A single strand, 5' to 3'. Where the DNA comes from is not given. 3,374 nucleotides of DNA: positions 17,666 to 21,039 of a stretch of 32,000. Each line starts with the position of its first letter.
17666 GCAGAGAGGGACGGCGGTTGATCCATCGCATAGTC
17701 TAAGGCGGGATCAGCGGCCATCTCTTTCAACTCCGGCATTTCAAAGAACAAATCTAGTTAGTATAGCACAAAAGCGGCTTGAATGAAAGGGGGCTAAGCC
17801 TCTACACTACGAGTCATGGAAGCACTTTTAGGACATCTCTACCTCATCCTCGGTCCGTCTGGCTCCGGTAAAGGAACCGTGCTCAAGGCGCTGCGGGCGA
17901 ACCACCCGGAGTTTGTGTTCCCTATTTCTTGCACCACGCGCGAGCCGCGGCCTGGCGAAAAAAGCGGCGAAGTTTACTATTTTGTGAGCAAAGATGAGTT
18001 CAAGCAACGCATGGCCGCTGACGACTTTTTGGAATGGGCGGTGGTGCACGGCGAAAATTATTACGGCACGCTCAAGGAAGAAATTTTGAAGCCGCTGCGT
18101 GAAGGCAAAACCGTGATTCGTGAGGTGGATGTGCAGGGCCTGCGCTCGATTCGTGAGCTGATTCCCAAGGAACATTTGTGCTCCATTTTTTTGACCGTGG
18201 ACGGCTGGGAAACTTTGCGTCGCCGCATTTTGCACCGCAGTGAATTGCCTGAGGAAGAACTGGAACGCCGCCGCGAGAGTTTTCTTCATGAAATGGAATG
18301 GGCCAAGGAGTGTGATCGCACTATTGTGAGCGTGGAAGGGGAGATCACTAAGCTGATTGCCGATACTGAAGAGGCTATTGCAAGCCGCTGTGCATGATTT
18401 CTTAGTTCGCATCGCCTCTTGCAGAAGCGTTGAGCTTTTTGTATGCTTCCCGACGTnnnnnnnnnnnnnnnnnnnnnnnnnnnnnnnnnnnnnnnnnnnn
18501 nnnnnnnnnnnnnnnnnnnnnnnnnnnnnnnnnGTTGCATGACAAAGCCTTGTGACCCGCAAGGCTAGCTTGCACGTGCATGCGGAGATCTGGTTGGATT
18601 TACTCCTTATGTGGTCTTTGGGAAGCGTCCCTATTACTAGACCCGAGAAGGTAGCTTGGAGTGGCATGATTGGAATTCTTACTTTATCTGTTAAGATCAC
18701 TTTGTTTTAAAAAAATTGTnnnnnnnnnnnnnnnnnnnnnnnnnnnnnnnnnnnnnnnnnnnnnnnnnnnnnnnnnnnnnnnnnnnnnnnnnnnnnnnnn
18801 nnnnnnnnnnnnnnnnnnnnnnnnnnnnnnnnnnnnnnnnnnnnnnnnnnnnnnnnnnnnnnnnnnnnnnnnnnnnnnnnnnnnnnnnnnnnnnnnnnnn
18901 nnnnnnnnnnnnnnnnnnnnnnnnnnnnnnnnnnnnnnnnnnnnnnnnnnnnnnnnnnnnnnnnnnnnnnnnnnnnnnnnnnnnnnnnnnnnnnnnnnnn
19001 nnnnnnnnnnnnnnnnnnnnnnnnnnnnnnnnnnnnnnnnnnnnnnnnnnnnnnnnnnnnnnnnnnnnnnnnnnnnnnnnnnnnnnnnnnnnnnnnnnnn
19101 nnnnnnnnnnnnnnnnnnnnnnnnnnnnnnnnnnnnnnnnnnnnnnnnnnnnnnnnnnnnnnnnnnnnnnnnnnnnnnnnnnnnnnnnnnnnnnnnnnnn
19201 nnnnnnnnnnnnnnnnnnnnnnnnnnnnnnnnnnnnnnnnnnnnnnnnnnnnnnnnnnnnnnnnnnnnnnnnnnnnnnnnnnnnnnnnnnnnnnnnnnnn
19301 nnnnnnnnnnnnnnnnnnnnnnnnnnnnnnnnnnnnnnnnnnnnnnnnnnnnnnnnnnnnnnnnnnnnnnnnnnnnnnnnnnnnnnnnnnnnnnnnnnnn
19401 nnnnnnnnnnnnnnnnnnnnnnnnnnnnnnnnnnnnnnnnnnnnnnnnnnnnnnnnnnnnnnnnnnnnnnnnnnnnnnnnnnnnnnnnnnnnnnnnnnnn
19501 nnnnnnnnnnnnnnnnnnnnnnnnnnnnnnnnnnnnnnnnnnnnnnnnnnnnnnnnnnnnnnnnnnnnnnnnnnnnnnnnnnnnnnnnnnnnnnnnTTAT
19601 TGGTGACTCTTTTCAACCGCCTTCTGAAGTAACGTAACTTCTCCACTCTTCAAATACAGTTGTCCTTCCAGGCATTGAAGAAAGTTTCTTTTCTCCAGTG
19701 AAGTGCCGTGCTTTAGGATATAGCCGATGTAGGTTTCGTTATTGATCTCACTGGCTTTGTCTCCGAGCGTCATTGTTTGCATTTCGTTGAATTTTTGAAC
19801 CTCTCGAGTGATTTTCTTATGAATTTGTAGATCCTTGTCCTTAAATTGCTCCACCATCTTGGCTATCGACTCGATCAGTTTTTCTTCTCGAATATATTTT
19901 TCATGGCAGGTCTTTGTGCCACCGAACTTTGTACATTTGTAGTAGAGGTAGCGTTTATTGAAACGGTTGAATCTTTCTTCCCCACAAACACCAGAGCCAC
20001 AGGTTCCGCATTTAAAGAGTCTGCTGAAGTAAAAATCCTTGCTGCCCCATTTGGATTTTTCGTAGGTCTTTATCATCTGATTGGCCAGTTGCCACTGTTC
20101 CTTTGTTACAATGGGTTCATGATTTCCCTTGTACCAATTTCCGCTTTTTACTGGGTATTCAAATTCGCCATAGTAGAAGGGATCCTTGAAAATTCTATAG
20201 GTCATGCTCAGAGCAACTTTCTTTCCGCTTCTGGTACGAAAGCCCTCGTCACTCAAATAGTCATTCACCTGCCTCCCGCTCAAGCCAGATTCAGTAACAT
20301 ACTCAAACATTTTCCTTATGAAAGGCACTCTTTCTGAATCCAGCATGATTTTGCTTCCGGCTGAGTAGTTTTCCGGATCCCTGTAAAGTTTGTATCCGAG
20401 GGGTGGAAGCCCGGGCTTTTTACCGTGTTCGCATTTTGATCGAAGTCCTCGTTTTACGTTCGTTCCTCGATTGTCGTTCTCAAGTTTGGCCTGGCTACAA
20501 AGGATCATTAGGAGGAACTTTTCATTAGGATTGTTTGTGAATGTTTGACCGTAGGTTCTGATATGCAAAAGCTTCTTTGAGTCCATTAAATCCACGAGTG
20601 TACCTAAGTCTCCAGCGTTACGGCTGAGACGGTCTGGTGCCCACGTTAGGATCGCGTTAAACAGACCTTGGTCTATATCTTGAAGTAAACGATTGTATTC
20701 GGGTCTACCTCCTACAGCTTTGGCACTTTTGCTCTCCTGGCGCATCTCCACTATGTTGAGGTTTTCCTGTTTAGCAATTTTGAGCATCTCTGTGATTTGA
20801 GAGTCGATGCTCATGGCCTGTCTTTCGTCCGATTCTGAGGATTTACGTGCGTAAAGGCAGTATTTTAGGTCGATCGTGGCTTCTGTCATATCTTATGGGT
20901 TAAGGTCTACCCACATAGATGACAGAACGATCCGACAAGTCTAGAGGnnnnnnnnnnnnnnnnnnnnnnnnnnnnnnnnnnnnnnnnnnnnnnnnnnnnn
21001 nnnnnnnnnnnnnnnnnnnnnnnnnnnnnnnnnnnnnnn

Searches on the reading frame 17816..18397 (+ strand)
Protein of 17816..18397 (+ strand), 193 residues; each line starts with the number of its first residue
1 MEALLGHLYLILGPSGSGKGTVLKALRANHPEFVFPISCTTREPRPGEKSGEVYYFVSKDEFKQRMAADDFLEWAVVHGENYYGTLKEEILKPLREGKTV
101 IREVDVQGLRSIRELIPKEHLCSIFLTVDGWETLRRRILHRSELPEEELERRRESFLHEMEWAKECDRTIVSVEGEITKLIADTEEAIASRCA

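Call 16: search_protein_families(library=pfam, proteins=[window:17816-18397:+], max_evalue=0.001)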
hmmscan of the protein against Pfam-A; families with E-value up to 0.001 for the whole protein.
window:17816-18397:+ (193 aa): 3 families
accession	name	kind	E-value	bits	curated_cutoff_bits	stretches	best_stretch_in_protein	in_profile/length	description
PF00625.27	Guanylate_kin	-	3.2e-32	112.1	25.2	1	8-188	4-179/182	Guanylate kinase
PF13238.12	AAA_18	-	3.5e-06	27.9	29.4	1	10-152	2-122/128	AAA domain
PF13671.12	AAA_33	-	0.00011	23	27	1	8-151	1-135/143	AAA domain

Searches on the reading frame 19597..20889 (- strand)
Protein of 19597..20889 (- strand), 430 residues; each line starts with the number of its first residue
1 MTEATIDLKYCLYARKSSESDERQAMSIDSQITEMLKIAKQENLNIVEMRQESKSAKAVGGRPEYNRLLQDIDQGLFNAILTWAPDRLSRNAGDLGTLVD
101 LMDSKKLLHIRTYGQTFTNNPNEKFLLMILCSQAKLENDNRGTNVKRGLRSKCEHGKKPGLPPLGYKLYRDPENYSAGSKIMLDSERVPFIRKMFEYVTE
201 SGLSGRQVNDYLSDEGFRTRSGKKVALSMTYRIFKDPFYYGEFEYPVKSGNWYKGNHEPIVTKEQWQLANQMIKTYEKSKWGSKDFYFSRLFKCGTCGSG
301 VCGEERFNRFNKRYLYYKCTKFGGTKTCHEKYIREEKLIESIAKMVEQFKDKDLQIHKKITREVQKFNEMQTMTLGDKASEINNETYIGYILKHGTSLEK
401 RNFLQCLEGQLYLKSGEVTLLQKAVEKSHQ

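Call 3: search_protein_families(library=pfam, proteins=[window:19597-20889:-], max_evalue=1)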
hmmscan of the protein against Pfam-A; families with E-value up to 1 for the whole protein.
window:19597-20889:- (430 aa): 3 families
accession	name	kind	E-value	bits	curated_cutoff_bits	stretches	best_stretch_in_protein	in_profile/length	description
PF00239.26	Resolvase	-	2.6e-22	79.9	23.3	1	12-157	3-144/145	Resolvase, N terminal domain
PF07508.19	Recombinase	-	5.6e-15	55.9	21.1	1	186-274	2-100/102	Recombinase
PF13408.12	Zn_ribbon_recom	-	4e-07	30.8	25.3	1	288-346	2-57/58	Recombinase zinc beta ribbon domain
